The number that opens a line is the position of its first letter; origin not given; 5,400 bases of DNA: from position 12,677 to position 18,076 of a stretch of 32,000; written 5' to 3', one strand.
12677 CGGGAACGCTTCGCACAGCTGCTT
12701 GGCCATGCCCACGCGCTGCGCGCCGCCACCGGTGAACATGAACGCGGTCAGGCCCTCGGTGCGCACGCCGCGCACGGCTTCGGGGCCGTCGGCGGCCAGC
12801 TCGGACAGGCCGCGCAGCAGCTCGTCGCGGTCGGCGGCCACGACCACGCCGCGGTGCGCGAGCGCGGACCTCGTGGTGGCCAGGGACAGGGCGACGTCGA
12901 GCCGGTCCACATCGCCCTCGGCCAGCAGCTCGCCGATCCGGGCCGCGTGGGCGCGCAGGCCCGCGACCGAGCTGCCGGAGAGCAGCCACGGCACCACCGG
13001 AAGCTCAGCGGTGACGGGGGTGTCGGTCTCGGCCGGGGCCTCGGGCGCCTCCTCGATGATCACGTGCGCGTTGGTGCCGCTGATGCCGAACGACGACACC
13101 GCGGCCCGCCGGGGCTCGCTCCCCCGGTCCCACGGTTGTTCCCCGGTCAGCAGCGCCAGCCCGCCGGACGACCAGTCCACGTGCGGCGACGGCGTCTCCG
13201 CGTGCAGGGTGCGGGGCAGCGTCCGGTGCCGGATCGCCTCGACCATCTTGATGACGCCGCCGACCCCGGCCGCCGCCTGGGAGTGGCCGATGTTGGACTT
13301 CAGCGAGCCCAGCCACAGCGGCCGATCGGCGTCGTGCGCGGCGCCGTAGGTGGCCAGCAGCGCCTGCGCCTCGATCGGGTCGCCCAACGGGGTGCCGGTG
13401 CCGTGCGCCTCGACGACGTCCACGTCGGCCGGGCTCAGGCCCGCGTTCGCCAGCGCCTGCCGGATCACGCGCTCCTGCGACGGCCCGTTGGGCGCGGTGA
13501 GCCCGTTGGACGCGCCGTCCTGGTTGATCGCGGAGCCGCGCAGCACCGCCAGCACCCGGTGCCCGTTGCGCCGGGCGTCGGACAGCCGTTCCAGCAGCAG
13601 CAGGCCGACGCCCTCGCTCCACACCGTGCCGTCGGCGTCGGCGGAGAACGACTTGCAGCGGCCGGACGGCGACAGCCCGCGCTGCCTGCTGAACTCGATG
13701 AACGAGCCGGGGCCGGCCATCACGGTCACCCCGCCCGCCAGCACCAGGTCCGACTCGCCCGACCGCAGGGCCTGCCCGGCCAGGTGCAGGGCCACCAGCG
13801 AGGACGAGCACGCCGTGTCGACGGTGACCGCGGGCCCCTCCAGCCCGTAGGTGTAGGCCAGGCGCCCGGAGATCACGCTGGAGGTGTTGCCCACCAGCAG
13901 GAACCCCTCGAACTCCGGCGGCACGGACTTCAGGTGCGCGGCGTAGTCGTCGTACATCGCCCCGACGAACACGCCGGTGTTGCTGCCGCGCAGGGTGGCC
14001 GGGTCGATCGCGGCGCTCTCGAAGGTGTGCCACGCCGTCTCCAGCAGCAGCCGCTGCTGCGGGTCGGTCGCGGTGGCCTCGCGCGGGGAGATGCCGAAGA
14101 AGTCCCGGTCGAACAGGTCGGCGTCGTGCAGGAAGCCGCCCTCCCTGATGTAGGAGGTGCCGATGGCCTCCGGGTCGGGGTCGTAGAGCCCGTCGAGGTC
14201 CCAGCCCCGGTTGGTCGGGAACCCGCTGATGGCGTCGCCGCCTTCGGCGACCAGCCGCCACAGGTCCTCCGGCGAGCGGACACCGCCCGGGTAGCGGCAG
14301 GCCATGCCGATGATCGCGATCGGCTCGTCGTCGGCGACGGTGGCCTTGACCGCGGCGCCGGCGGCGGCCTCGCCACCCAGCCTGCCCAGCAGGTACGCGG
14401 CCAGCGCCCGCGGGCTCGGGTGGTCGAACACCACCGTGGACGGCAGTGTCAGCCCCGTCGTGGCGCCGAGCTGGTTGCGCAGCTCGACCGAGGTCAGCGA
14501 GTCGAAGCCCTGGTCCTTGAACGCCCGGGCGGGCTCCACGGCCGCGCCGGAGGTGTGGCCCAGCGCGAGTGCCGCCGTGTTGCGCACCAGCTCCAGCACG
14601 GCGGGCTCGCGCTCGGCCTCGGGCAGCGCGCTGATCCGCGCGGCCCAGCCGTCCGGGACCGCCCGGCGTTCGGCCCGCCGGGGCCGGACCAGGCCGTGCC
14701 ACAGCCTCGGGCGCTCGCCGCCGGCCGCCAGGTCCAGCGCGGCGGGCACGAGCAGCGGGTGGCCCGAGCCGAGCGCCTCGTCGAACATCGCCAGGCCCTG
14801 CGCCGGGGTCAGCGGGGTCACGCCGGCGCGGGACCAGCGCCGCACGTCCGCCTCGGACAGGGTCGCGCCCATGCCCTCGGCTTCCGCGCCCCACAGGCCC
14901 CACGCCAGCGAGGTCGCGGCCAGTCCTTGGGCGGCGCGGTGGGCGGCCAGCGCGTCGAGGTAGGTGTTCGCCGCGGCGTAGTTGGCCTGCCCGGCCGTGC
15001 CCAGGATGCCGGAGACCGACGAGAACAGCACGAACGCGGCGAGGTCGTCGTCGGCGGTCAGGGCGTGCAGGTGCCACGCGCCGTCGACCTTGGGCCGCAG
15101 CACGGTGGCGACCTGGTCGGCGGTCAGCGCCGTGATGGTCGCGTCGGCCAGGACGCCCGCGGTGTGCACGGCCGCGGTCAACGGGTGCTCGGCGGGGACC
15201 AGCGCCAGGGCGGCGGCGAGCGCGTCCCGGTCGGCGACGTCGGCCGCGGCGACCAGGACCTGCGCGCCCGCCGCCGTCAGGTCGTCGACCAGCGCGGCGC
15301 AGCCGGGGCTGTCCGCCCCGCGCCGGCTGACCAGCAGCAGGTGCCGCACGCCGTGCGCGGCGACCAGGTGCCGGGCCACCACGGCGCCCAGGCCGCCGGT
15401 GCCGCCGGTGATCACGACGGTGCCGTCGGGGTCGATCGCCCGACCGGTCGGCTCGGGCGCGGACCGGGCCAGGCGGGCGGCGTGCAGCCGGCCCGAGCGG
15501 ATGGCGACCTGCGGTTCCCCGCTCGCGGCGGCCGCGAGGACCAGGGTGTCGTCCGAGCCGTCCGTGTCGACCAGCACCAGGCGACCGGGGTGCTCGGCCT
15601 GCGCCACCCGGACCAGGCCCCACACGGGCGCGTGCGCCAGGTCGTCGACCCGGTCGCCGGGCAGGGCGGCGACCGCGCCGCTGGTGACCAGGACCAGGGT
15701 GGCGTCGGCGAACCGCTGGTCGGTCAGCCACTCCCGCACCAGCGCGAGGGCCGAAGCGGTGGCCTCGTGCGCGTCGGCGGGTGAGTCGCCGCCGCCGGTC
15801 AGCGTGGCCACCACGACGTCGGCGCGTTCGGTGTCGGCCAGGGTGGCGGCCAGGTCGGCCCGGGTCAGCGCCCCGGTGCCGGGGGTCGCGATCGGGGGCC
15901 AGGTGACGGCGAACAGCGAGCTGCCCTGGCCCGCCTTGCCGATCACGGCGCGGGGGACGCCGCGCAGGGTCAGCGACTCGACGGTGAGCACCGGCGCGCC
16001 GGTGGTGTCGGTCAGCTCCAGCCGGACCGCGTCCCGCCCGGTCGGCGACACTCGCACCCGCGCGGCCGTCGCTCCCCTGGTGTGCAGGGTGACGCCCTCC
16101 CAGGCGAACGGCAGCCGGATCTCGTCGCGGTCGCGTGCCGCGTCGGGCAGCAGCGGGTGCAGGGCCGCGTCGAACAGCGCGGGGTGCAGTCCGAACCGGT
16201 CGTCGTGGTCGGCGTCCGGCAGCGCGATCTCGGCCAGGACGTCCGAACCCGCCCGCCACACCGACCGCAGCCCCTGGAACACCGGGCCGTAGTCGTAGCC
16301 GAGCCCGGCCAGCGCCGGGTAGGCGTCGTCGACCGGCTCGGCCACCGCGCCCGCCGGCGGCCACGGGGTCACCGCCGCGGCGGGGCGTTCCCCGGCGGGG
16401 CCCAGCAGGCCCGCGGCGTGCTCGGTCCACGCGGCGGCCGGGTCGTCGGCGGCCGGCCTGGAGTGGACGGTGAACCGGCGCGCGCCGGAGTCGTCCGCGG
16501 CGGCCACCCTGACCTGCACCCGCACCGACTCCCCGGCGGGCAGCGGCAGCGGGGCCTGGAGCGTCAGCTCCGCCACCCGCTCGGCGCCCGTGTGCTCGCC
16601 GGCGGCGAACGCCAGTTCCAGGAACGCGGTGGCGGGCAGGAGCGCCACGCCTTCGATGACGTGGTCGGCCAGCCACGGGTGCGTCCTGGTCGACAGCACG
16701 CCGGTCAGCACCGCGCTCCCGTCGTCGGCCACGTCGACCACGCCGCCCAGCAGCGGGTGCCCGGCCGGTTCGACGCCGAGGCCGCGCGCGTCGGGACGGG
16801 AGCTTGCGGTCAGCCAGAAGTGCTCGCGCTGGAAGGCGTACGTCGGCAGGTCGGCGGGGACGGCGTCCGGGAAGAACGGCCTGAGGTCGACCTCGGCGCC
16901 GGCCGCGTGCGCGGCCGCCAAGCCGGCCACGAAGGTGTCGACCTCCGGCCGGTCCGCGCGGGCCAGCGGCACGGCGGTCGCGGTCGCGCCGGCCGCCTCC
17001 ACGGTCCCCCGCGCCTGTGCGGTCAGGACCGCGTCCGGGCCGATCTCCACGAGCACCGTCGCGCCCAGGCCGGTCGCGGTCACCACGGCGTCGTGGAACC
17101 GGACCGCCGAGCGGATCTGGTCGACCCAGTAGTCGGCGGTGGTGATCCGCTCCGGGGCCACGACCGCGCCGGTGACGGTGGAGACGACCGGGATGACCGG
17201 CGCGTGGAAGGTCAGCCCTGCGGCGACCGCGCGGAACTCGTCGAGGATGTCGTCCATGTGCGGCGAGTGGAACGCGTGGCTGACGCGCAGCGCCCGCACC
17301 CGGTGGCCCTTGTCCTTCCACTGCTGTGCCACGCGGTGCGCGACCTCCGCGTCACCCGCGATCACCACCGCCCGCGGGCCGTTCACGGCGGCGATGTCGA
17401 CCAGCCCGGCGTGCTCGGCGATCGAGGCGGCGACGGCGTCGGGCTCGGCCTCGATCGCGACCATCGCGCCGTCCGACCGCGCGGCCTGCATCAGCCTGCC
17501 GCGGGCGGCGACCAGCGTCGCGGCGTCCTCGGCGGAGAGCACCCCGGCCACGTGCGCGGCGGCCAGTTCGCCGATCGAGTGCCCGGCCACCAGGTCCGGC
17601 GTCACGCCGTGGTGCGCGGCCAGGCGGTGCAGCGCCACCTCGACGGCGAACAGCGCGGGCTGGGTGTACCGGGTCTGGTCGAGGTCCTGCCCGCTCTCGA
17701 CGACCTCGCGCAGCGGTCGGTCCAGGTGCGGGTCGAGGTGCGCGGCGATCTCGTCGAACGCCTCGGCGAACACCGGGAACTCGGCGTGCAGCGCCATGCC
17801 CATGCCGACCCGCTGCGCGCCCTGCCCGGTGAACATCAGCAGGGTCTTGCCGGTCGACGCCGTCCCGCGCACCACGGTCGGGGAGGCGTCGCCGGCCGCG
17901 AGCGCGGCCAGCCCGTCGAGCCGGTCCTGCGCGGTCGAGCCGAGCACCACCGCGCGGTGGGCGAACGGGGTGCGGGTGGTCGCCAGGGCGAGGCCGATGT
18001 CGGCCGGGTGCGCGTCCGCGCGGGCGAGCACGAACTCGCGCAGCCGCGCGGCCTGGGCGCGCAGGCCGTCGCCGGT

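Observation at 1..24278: PKS with reductive release, a divergent aminotransferase and an IRED-like gene: a candidate polyketide-alkaloid cluster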

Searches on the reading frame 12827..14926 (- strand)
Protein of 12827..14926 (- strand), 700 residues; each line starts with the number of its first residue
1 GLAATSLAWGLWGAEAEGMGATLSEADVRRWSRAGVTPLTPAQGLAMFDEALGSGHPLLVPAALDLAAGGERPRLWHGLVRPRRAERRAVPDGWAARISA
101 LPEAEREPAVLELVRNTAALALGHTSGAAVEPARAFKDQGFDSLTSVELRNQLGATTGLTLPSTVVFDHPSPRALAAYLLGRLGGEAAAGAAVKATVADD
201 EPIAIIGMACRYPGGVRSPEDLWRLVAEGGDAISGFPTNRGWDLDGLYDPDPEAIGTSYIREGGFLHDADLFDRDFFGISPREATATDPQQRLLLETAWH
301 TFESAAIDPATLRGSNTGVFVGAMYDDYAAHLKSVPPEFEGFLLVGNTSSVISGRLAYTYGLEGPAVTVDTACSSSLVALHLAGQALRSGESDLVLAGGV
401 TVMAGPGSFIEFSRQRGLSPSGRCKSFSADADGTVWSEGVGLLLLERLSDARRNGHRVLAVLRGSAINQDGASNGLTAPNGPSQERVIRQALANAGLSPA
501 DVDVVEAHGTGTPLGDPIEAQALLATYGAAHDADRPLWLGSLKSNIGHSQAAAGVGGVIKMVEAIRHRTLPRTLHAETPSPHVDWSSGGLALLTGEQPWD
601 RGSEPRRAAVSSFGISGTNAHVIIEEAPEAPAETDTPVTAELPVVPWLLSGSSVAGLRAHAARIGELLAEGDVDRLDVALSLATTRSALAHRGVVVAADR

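Call 10: search_protein_families(library=pfam, proteins=[window:12827-14926:-], max_evalue=0.00001)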
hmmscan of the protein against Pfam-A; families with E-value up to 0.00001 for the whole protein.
window:12827-14926:- (700 aa): 5 families
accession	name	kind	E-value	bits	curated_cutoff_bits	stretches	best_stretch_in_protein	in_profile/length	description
PF00109.32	ketoacyl-synt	-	8.7e-96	320.8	20.8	1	201-451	2-252/252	Beta-ketoacyl synthase, N-terminal domain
PF02801.28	Ketoacyl-synt_C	-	9.1e-44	148.7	20.8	1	459-576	1-118/119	Beta-ketoacyl synthase, C-terminal domain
PF16197.11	KAsynt_C_assoc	-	1.6e-13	51.5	33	1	579-696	1-111/111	Ketoacyl-synthetase C-terminal extension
PF00550.31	PP-binding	-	2.4e-11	44.2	20.8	1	113-179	2-67/67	Phosphopantetheine attachment site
PF00108.29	Thiolase_N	-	9.1e-08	32.2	26.4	1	354-403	64-115/260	Thiolase, N-terminal domain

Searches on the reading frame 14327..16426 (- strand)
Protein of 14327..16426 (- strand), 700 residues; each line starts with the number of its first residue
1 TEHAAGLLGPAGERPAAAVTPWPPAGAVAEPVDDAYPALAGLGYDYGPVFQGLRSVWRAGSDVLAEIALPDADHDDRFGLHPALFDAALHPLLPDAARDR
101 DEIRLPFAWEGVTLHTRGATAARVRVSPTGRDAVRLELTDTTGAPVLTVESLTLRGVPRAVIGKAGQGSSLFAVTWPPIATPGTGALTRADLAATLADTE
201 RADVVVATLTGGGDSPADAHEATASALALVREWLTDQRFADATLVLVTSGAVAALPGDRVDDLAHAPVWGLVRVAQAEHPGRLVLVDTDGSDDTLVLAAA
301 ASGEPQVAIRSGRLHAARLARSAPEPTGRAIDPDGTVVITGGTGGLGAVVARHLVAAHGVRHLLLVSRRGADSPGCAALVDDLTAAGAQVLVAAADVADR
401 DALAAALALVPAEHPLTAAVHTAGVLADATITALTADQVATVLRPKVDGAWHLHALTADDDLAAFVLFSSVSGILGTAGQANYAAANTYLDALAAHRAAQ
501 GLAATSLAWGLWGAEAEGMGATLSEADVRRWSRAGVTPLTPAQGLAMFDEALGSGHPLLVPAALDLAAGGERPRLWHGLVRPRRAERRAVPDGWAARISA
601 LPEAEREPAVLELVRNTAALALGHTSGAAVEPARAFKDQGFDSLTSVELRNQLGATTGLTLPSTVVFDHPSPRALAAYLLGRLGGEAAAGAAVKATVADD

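Call 10: search_protein_families(library=pfam, proteins=[window:14327-16426:-], max_evalue=0.00001)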
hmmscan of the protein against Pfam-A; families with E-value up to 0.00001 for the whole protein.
window:14327-16426:- (700 aa): 5 families
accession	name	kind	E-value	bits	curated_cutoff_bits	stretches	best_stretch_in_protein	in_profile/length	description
PF08659.16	KR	-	4.8e-60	203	22.6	1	335-513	1-179/180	KR domain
PF14765.12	PS-DH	-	4.3e-25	88.6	23.7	1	18-160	5-162/166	Polyketide synthase dehydratase N-terminal domain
PF22953.2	SpnB_Rossmann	-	3.6e-14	53.8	27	1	219-318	68-169/170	Polyketide synthase extender module SpnB, Rossmann fold domain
PF00550.31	PP-binding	-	2.2e-11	44.3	20.8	1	613-679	2-67/67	Phosphopantetheine attachment site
PF00106.31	adh_short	-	8.7e-11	42.1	26.6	1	336-494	2-160/195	short chain dehydrogenase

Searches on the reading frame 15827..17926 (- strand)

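Call 10: search_protein_families(library=pfam, proteins=[window:15827-17926:-], max_evalue=0.00001)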
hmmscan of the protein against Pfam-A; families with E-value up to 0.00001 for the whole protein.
window:15827-17926:- (700 aa): 3 families
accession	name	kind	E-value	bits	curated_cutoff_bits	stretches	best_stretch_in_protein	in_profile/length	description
PF00698.26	Acyl_transf_1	-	7.2e-63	213.4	32.7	1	31-345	3-318/319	Acyl transferase domain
PF21089.3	PKS_DH_N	-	7.6e-30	103.3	27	1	390-490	1-103/103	Polyketide synthase dehydratase domain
PF14765.12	PS-DH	-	6.8e-25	88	23.7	1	518-660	5-162/166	Polyketide synthase dehydratase N-terminal domain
